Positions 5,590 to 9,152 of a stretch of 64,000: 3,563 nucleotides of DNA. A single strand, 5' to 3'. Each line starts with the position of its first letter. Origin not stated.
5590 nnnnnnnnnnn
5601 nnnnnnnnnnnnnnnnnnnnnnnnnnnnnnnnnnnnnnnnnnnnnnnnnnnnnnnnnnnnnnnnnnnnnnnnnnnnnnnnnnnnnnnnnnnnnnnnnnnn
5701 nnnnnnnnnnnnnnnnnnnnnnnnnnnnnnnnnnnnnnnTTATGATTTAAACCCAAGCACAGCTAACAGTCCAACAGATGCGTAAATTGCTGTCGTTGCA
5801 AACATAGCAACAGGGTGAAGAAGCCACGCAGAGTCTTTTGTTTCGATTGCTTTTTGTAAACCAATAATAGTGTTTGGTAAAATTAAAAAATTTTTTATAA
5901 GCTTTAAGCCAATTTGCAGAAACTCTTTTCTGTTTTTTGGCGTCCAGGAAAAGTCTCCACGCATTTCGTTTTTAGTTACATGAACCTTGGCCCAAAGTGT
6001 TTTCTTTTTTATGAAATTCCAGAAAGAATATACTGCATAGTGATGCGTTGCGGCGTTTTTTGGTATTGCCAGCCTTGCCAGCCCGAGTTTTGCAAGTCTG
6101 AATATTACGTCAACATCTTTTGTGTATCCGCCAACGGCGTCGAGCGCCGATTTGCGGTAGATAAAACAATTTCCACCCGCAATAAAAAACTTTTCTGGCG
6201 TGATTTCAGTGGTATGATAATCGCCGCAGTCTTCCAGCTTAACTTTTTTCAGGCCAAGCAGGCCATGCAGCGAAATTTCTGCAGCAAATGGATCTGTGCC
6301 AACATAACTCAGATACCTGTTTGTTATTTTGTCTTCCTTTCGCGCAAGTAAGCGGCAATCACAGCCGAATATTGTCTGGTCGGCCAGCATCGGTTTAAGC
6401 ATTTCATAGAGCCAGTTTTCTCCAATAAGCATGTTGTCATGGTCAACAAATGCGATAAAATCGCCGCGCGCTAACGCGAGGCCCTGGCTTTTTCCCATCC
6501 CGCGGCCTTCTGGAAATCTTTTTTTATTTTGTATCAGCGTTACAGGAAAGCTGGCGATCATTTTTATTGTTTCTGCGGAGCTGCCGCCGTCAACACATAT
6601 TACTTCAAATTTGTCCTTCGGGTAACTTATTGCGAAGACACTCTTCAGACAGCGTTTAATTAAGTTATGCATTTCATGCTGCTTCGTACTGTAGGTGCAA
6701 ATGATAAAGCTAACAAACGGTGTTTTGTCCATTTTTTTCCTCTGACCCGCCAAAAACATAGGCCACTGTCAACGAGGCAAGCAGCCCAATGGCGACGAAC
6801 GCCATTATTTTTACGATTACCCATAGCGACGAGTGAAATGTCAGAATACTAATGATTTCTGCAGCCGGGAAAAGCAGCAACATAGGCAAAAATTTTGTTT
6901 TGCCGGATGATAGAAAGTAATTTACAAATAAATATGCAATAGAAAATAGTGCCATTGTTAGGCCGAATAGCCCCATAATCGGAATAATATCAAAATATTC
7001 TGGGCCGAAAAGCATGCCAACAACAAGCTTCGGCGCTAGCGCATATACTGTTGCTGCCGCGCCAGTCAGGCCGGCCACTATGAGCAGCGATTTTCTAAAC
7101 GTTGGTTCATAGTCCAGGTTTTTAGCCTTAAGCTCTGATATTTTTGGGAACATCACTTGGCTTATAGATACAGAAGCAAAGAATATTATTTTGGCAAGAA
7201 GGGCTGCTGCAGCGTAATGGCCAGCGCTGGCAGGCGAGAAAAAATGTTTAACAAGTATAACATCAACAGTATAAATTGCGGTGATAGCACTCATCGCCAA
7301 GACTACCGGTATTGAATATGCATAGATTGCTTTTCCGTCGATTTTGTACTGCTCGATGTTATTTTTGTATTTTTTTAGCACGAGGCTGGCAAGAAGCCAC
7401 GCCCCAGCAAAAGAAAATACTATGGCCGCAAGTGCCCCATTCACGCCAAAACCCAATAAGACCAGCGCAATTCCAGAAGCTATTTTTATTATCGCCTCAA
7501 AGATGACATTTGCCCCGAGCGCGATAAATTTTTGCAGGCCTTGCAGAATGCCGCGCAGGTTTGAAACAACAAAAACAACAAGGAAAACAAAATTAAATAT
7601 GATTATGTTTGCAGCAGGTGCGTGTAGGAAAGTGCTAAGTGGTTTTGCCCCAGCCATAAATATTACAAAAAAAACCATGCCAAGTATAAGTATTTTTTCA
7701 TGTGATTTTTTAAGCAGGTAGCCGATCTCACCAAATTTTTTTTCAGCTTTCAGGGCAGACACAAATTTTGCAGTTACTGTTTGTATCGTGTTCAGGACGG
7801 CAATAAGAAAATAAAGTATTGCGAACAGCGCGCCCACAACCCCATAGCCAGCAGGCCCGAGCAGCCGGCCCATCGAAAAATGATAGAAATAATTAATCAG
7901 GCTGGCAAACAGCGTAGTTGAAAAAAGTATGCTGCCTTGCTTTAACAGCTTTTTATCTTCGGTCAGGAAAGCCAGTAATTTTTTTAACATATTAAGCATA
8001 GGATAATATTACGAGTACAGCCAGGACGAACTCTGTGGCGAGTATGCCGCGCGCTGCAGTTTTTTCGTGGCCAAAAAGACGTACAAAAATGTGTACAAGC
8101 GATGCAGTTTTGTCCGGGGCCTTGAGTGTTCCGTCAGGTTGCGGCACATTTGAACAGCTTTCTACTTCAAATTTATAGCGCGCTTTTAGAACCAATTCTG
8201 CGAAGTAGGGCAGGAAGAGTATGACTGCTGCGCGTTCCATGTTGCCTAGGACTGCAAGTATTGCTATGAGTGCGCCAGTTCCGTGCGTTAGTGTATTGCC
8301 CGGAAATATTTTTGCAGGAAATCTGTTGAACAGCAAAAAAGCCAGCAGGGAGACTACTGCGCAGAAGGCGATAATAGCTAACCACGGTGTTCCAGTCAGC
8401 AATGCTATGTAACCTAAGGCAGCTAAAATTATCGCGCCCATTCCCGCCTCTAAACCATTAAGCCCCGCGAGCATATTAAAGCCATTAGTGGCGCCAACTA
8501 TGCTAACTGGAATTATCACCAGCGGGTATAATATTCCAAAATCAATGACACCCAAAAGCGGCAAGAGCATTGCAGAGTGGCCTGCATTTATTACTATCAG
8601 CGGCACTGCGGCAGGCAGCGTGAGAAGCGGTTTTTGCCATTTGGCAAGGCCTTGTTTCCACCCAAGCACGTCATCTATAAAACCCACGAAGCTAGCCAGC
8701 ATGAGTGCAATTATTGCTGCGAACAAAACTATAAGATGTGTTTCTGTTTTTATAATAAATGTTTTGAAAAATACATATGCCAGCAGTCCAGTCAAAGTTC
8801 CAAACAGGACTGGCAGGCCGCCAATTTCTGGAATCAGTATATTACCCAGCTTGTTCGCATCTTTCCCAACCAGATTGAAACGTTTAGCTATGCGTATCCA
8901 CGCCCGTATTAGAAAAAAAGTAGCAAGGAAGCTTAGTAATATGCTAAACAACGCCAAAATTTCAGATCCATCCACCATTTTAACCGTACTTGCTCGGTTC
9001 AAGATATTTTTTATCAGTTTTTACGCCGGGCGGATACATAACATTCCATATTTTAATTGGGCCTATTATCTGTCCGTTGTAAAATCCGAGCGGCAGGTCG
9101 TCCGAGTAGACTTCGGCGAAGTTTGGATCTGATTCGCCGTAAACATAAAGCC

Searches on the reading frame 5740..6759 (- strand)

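Call 70: search_protein_families(library=pfam, max_evalue=0.001, proteins=[window:5740-6759:-])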
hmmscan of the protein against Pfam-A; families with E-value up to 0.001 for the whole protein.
window:5740-6759:- (339 aa): 3 families
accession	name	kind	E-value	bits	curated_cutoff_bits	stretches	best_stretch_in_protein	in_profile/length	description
PF00535.33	Glycos_transf_2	-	1.7e-18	67.5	23.3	1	17-209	1-167/168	Glycosyl transferase family 2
PF13641.12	Glyco_tranf_2_3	-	2.1e-07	31.6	27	1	16-257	3-228/230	Glycosyltransferase like family 2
PF10111.15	Glyco_tranf_2_2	-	2.9e-06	27.4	27.3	1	17-213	1-182/276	Glycosyltransferase like family 2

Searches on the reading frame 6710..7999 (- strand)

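Call 18: search_protein_families(library=pfam, max_evalue=0.01, proteins=[window:6710-7999:-])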
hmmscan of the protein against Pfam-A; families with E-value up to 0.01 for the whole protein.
window:6710-7999:- (429 aa): 2 families
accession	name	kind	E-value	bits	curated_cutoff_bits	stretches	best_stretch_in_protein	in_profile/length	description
PF01943.22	Polysacc_synt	-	1.6e-13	51.2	28.2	1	18-290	1-273/274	Polysaccharide biosynthesis protein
PF13440.11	Polysacc_synt_3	-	9.5e-12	45.2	23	1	43-340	2-293/293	Polysaccharide biosynthesis protein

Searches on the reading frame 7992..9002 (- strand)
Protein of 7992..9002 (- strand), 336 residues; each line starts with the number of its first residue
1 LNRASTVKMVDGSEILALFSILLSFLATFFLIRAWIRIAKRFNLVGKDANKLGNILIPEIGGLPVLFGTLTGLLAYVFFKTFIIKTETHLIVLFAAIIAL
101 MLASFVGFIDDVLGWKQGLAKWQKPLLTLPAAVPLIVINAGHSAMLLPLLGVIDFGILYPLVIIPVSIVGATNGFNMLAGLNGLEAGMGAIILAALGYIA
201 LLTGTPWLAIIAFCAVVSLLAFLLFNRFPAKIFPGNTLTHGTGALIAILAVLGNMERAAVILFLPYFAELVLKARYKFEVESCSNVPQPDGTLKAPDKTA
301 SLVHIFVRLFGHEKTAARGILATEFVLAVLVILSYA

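Call 18: search_protein_families(library=pfam, max_evalue=0.01, proteins=[window:7992-9002:-])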
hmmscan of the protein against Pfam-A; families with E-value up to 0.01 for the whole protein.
window:7992-9002:- (336 aa): 1 family
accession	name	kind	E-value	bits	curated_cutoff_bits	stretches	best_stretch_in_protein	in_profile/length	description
PF00953.26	Glycos_transf_4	-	6.7e-31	107.9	27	1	94-253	2-159/160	Glycosyl transferase family 4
